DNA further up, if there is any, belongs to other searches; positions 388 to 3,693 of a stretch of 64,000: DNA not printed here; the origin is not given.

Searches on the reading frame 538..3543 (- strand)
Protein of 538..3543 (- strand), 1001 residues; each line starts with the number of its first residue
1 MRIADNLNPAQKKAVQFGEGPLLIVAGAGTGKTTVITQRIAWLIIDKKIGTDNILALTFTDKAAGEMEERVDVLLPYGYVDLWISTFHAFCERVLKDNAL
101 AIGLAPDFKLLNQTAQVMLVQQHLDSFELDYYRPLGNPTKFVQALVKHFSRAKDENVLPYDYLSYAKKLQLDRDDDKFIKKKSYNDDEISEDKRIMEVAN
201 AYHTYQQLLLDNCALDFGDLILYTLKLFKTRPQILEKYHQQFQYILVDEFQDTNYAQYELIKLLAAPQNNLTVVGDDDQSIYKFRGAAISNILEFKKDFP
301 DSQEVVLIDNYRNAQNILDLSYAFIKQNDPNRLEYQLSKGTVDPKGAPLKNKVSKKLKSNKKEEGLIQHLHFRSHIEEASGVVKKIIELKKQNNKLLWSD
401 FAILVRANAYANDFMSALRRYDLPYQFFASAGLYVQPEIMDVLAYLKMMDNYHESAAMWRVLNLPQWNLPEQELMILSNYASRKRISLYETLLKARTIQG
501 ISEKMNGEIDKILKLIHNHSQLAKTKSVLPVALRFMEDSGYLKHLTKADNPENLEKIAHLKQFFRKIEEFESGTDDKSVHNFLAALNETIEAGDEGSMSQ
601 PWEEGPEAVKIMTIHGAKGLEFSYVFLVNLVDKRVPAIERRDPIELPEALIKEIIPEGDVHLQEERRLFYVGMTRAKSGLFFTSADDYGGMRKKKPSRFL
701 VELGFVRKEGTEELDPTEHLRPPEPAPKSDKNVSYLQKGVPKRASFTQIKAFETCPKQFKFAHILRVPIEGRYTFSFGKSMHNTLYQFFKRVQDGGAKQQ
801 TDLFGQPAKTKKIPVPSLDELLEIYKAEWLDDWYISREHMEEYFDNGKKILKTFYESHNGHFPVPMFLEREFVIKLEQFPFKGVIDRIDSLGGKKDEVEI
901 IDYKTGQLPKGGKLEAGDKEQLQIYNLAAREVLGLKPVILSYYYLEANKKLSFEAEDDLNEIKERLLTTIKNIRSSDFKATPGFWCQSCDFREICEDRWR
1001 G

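Call 28: search_protein_families(library=pfam, proteins=[window:538-3543:-], max_evalue=0.00001)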
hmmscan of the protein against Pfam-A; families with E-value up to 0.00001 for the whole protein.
window:538-3543:- (1001 aa): 7 families
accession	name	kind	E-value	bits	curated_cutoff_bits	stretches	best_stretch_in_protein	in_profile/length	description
PF00580.27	UvrD-helicase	-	7e-83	278.9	23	1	7-300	1-271/271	UvrD/REP helicase N-terminal domain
PF13361.12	UvrD_C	-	6e-55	187.5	25.6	1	306-685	2-348/350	UvrD-like helicase C-terminal domain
PF12705.13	PDDEXK_1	-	5.7e-31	108.8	22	1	743-996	1-247/247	PD-(D/E)XK nuclease superfamily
PF13245.12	AAA_19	-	3e-25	89.4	25.1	1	11-285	1-134/134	AAA domain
PF13538.12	UvrD_C_2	-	1.1e-09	38.5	27.4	0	611-630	4-25/52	UvrD-like helicase C-terminal domain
PF13604.12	AAA_30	-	3.2e-06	27.4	27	0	7-72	2-67/191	AAA domain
PF01930.23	Cas_Cas4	-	5.2e-06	27.1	22.7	0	834-995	21-158/160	Domain of unknown function DUF83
